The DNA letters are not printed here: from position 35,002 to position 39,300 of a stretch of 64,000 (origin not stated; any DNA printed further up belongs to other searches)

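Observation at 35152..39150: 1332-aa secreted protein combining a Zn-phospholipase-C-like domain, a lamin-tail domain and a beta-helix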

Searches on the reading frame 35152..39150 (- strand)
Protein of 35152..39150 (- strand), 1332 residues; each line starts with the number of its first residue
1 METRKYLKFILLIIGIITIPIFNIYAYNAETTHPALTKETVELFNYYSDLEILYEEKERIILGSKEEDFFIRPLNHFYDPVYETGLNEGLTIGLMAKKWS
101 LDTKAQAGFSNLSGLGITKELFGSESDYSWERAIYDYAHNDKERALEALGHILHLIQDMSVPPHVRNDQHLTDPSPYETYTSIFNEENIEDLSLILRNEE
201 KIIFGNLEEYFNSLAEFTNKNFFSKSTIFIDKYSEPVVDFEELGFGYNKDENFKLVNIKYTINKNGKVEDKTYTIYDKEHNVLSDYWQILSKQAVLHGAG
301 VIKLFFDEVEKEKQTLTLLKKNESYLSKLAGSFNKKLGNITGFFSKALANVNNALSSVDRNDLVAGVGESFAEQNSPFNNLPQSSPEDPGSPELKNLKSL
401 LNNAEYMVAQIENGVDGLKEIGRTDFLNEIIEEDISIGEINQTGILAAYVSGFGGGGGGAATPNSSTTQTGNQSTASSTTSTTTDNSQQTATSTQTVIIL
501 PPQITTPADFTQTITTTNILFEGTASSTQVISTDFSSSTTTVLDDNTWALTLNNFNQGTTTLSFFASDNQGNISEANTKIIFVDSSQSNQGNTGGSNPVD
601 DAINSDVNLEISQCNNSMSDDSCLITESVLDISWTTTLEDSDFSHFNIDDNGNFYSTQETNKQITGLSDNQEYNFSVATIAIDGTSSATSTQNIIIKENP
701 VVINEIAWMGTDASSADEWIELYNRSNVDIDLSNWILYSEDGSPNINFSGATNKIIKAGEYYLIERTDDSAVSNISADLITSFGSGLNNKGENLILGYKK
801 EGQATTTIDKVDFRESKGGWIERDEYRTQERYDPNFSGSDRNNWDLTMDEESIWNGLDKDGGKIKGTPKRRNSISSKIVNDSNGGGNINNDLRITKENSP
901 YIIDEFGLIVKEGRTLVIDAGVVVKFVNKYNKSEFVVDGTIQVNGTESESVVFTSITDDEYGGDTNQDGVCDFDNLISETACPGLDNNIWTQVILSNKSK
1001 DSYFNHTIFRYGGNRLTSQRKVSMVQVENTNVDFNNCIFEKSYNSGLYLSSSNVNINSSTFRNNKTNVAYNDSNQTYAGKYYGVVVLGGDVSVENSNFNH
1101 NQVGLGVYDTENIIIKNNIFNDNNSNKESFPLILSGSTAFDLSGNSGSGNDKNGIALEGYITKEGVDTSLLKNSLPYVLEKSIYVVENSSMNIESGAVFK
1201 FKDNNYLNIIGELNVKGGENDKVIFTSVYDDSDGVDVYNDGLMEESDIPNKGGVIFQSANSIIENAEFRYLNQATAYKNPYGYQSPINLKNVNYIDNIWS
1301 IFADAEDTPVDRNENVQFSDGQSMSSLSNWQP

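Call 3: search_protein_families(library=pfam, proteins=[window:35152-39150:-], max_evalue=1)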
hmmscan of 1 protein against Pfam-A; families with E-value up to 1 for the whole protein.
window:35152-39150:- (1332 aa): 3 families
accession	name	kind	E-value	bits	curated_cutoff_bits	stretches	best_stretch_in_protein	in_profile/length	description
PF00932.25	LTD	-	2.4e-11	44.4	34.3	1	699-797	6-95/109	Lamin Tail Domain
PF13229.12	Beta_helix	-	0.0005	20.2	25.9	1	1078-1199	20-127/158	Right handed beta helix region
PF00041.27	fn3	-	0.00067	20.3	25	1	626-688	12-76/84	Fibronectin type III domain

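Call 4: search_protein_families(library=ncbifam, proteins=[window:35152-39150:-], max_evalue=1)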
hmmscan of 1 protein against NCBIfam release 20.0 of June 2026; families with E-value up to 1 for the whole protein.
window:35152-39150:- (1332 aa): 0 families

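Call 5: search_solved_structures(query=window:35152-39150:-, max_evalue=1, show_alignments=3)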
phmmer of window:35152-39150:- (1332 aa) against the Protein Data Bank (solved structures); distinct sequences matched with E-value up to 1: 1.
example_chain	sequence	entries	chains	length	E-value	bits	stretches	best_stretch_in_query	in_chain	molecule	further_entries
4zxa_W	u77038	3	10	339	0.88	10.3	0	828-866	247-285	Hydroquinone dioxygenase large subunit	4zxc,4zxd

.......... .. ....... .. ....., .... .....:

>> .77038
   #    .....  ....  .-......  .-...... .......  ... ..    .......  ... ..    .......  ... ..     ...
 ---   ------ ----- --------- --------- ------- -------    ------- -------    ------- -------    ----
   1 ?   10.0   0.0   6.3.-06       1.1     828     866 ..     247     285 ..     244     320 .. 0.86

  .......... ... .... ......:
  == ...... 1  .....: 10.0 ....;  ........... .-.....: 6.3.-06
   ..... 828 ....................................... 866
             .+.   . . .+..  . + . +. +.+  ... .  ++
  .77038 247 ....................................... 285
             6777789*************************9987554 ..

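Call 32: find_homologous_proteins(query=window:35152-39150:-, max_evalue=0.00001)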
Query window:35152-39150:- (1332 aa): 411 proteins with E <= 0.00001 among 8000 candidates; the best 120 are listed.
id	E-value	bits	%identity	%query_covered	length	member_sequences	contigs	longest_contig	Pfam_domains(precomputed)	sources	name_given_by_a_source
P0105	0.0e+0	2957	100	100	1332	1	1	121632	PF00932.26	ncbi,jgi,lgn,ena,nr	ncbi:lamin tail domain-containing protein [Patescibacteria group bacterium]|nr:lamin tail domain-con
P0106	0.0e+0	1422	54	100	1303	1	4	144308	PF00932.26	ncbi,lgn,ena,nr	ncbi:MAG: lamin tail domain-containing protein [Candidatus Pacebacteria bacterium]|nr:lamin tail dom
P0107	0.0e+0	1352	46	59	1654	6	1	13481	PF00932.26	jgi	-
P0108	0.0e+0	1274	50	100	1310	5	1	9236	PF13229.13,PF00932.26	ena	-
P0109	0.0e+0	1263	47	59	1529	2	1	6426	PF00932.26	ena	-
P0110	0.0e+0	1251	54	31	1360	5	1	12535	PF13229.13,PF00932.26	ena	-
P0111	0.0e+0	1249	50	100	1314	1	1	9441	PF13229.13,PF00932.26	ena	-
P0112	0.0e+0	1176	51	62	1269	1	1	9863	PF13229.13,PF00932.26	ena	-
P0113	0.0e+0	1070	49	62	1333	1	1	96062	PF00932.26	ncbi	-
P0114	0.0e+0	1067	45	100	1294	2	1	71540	PF13229.13,PF00932.26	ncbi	-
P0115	9.6e-293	992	43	99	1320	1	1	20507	PF13229.13,PF00932.26,PF05048.20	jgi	-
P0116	9.9e-293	992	42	98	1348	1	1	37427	PF00932.26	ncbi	-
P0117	4.1e-283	961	41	99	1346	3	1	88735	PF13229.13,PF00932.26,PF05048.20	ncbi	-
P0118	1.7e-278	945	47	56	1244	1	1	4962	PF13229.13,PF00932.26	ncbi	-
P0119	8.8e-245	834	42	100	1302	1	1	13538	PF13229.13,PF00932.26,PF28492.1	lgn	-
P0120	9.2e-238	810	50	25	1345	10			PF13229.13,PF00932.26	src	-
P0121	2.0e-235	803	56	25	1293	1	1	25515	PF00932.26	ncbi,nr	ncbi:MAG: lamin tail domain-containing protein [Candidatus Pacebacteria bacterium]|nr:lamin tail dom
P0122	8.0e-232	791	40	98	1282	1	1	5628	PF13229.13,PF00932.26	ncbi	-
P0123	1.4e-230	787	40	100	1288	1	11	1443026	PF00932.26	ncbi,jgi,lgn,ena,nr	ncbi:TPA: hypothetical protein DCZ46_01850 [Candidatus Campbellbacteria bacterium]|nr:MAG: parallel 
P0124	8.9e-230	784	51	25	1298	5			PF00932.26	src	-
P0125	1.2e-226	774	37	66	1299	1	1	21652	PF00932.26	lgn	-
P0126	1.3e-222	760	42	87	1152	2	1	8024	PF00932.26,PF28492.1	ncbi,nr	ncbi:lamin tail domain-containing protein, partial [Candidatus Parcubacteria bacterium]|nr:lamin tai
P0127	1.4e-212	727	38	99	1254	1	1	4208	PF13229.13,PF00932.26,PF28492.1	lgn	-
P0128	2.4e-205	703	37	100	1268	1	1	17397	PF13229.13,PF00932.26,PF19077.7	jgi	jgi:hypothetical protein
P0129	8.5e-200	685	38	52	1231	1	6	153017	PF00932.26,PF05887.17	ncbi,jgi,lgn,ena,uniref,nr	ncbi:MAG: hypothetical protein COW88_00275 [Candidatus Lloydbacteria bacterium CG22_combo_CG10-13_8_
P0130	3.1e-196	673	38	92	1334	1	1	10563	PF13229.13,PF00932.26,PF05048.20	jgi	-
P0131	4.7e-192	659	36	57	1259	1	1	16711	PF13229.13,PF00932.26,PF28492.1,PF19077.7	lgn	-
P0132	3.2e-190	653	43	25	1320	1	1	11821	PF13229.13,PF00932.26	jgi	-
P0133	4.5e-188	646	34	95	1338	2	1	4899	PF13229.13,PF00932.26,PF28492.1,PF19077.7,PF05048.20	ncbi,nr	ncbi:MAG: right-handed parallel beta-helix repeat-containing protein, partial [Candidatus Sungbacter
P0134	2.8e-187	643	39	56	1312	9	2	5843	PF13229.13,PF00932.26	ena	-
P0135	6.7e-187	642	38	48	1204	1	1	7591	PF13229.13,PF00932.26,PF28492.1,PF05048.20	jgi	-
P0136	1.3e-184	634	35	63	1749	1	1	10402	PF00932.26,PF28492.1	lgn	-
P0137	3.1e-184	633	33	64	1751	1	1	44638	PF00932.26,PF19077.7,PF17936.8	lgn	-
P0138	5.6e-182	626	34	93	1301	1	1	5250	PF13229.13,PF00932.26,PF05048.20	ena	-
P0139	5.3e-179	616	40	61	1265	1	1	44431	PF13229.13,PF00932.26,PF17936.8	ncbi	-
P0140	1.2e-178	615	37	46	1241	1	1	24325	PF13229.13,PF00932.26,PF05048.20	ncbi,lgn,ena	-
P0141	2.4e-178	613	36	93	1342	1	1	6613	PF13229.13,PF00932.26,PF28492.1,PF19077.7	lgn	-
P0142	3.4e-177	610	36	50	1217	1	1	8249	PF13229.13,PF00932.26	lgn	-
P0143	6.7e-176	605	45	28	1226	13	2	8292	PF13229.13,PF00932.26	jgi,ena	-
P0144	4.7e-173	596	35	93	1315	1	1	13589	PF00932.26,PF19077.7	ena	-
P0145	1.2e-172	595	34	97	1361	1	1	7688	PF00932.26,PF28492.1,PF19077.7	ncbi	-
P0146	7.7e-172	592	33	52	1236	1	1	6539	PF13229.13,PF00932.26,PF28492.1,PF05048.20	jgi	jgi:hypothetical protein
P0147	4.5e-171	589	35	93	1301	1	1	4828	PF13229.13,PF00932.26,PF28492.1,PF05048.20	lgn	-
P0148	1.3e-170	588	37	54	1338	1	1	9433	PF13229.13,PF00932.26,PF28492.1,PF19077.7,PF17936.8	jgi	jgi:hypothetical protein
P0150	1.1e-169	585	48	25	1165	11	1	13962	PF13229.13,PF00932.26,PF28492.1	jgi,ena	-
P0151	4.8e-168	579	34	93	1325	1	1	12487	PF00932.26,PF28492.1,PF19077.7,PF17936.8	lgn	-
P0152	5.5e-168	579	36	48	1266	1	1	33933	PF13229.13,PF00932.26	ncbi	-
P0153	1.5e-167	578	34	100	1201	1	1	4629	PF00932.26,PF09136.17,PF19077.7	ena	-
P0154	7.6e-167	575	35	48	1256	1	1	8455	PF00932.26,PF05048.20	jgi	-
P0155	1.8e-166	574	35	48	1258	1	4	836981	PF13229.13,PF00932.26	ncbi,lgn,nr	ncbi:MAG: lamin tail domain-containing protein [Candidatus Niyogibacteria bacterium]|nr:MAG: lamin t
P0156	2.8e-165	570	47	25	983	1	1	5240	PF00932.26,PF28492.1,PF19077.7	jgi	-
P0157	5.2e-165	569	38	49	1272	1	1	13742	PF13229.13,PF00932.26,PF05048.20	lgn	-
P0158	9.8e-165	568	35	94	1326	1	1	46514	PF13229.13,PF00932.26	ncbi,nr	ncbi:MAG: lamin tail domain-containing protein [Candidatus Marinimicrobia bacterium]|nr:lamin tail d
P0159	2.2e-164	567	36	46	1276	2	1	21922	PF00932.26,PF28492.1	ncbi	-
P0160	5.1e-164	566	45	26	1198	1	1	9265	PF13229.13,PF00932.26,PF28492.1,PF05048.20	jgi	-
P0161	7.3e-164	566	35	55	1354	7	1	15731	PF00932.26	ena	-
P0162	5.7e-163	563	33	56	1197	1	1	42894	PF00932.26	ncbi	-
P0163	9.6e-163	562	33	55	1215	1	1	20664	PF00932.26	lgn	-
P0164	2.4e-162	560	34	50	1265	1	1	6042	PF13229.13,PF00932.26,PF28492.1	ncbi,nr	ncbi:lamin tail domain-containing protein [Patescibacteria group bacterium]|nr:lamin tail domain-con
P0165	3.4e-162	560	46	25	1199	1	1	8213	PF13229.13,PF00932.26,PF05048.20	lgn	-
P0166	6.2e-162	559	36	47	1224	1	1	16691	PF13229.13,PF00932.26,PF05048.20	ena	-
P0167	4.9e-161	556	37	48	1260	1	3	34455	PF13229.13,PF00932.26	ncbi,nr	ncbi:MAG: lamin tail domain-containing protein [Parcubacteria group bacterium]|nr:lamin tail domain-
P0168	1.6e-160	554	33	94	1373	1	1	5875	PF13229.13,PF00932.26,PF19077.7,PF05048.20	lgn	-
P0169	2.0e-160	554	34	99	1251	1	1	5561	PF00932.26,PF05048.20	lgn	-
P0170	2.5e-160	554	31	55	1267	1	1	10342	PF13229.13,PF00932.26,PF05048.20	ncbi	-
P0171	4.6e-160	553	35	50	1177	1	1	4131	PF00932.26,PF28492.1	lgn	-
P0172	4.4e-158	546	47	24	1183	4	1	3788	PF13229.13,PF00932.26,PF28492.1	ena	-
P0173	7.9e-158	546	43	30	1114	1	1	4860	PF00932.26,PF28492.1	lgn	-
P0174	1.2e-157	545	33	95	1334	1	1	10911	PF13229.13,PF00932.26,PF28492.1,PF19077.7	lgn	-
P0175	1.1e-156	542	33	93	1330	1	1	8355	PF13229.13,PF00932.26,PF28492.1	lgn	-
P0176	2.3e-156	541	33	50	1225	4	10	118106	PF13229.13,PF00932.26,PF28492.1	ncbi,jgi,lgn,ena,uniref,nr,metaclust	ncbi:MAG: hypothetical protein A3I44_06040 [Candidatus Sungbacteria bacterium RIFCSPLOWO2_02_FULL_51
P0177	2.7e-156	540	34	91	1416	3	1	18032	PF00932.26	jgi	-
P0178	3.3e-156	540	35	88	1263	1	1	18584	PF13229.13,PF00932.26,PF05048.20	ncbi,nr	ncbi:MAG: right-handed parallel beta-helix repeat-containing protein [Parcubacteria group bacterium]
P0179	1.5e-155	538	33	61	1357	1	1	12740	PF13229.13,PF00932.26,PF28492.1,PF05048.20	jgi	jgi:parallel beta-helix repeat protein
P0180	1.6e-155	538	43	30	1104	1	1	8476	PF00932.26,PF28492.1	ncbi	-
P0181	2.2e-155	537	38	39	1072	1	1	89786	PF00932.26,PF28492.1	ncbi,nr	ncbi:MAG: hypothetical protein HYT22_01930 [Candidatus Niyogibacteria bacterium]|nr:hypothetical pro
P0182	1.6e-154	535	33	93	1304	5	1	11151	PF13229.13,PF00932.26,PF05048.20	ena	-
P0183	1.9e-154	534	36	50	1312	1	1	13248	PF13229.13,PF00932.26,PF05048.20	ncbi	-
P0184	1.9e-154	534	37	55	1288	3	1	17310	PF00932.26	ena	-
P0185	5.5e-154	533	35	50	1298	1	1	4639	PF13229.13,PF00932.26,PF28492.1,PF05048.20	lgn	-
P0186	2.7e-153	531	34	50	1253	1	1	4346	PF13229.13,PF00932.26,PF05048.20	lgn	-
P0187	4.1e-153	530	33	51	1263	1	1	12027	PF13229.13,PF00932.26,PF28492.1,PF05048.20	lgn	-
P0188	4.2e-153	530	34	50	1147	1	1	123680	PF00932.26,PF28492.1,PF05048.20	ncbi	-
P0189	7.0e-153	529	34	50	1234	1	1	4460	PF13229.13,PF07602.18,PF00932.26,PF05048.20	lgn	-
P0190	7.8e-153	529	48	26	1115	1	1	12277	PF00932.26,PF28492.1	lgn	-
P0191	2.5e-152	527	34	48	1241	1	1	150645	PF13229.13,PF00932.26,PF28492.1,PF05048.20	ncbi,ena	-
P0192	1.2e-151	525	33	56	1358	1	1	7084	PF13229.13,PF00932.26,PF05048.20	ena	-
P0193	2.2e-150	521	32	94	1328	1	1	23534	PF13229.13,PF00932.26,PF28492.1,PF05048.20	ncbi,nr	ncbi:MAG: lamin tail domain-containing protein [Candidatus Niyogibacteria bacterium]|nr:lamin tail d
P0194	2.4e-150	521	44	25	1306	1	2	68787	PF13229.13,PF00932.26,PF28492.1,PF05048.20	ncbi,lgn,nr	ncbi:MAG: right-handed parallel beta-helix repeat-containing protein [Candidatus Sungbacteria bacter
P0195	4.1e-150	520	35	47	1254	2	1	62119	PF13229.13,PF00932.26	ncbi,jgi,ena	-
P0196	6.6e-150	519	34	51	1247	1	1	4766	PF13229.13,PF00932.26,PF05048.20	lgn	-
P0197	1.1e-149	519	34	51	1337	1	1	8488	PF13229.13,PF00932.26,PF05048.20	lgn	-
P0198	1.5e-149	518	34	50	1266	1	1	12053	PF13229.13,PF00932.26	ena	-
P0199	2.2e-149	518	34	48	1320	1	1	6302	PF00932.26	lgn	-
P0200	3.6e-149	517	33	91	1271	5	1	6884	PF00932.26,PF19077.7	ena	-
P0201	1.5e-148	515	34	91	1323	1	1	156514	PF13229.13,PF00932.26,PF09136.17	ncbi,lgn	-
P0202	1.7e-148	515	32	50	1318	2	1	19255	PF13229.13,PF00932.26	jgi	-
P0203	3.1e-148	514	32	47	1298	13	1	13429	PF13229.13,PF00932.26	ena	-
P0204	5.3e-148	513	32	94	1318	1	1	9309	PF13229.13,PF00932.26,PF28492.1,PF05048.20,PF17936.8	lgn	-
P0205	5.8e-148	513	31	55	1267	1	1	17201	PF13229.13,PF00932.26,PF28492.1,PF05048.20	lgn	-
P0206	6.8e-148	513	41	33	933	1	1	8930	PF00932.26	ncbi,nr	ncbi:MAG: hypothetical protein HYS44_03215 [Candidatus Niyogibacteria bacterium]|nr:hypothetical pro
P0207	2.1e-147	511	32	47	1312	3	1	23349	PF13229.13,PF00932.26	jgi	-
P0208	2.9e-147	511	32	93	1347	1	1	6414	PF13229.13,PF00932.26,PF05048.20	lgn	-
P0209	4.2e-147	510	31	55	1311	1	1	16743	PF13229.13,PF00932.26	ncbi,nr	ncbi:MAG: right-handed parallel beta-helix repeat-containing protein [Candidatus Sungbacteria bacter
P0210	4.3e-147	510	35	49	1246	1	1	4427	PF13229.13,PF00932.26,PF05048.20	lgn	-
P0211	1.1e-146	509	31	55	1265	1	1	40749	PF13229.13,PF00932.26,PF28492.1,PF05048.20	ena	-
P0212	3.6e-146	507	33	50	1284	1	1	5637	PF00932.26,PF28492.1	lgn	-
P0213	6.7e-146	506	40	25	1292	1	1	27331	PF13229.13,PF00932.26,PF05048.20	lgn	-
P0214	3.2e-145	504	34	92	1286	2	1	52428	PF00932.26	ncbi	-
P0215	9.4e-145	502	33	48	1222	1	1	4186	PF13229.13,PF00932.26,PF05048.20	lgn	-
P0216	1.3e-144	502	32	57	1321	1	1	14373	PF13229.13,PF00932.26,PF19077.7,PF05048.20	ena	-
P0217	1.7e-144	501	33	48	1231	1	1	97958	PF00932.26,PF28492.1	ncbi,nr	ncbi:lamin tail domain-containing protein [Candidatus Giovannonibacteria bacterium]|nr:lamin tail do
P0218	1.9e-144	501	34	48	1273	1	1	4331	PF13229.13,PF00932.26,PF28492.1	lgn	-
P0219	3.8e-144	500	38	43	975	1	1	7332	PF13229.13,PF00932.26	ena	-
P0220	1.9e-143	498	31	48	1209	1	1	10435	PF13229.13,PF00932.26,PF28492.1,PF05048.20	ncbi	-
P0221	2.2e-143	498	33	51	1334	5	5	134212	PF13229.13,PF00932.26,PF28492.1,PF05048.20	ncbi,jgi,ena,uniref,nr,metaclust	ncbi:MAG: hypothetical protein A3G49_04995 [Candidatus Sungbacteria bacterium RIFCSPLOWO2_12_FULL_41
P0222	5.7e-143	496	32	58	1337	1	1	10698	PF13229.13,PF00932.26,PF28492.1,PF05048.20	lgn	-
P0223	8.9e-143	496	31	57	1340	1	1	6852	PF13229.13,PF00932.26,PF28492.1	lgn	-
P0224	2.3e-142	494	34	46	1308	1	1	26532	PF13229.13,PF00932.26,PF05048.20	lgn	-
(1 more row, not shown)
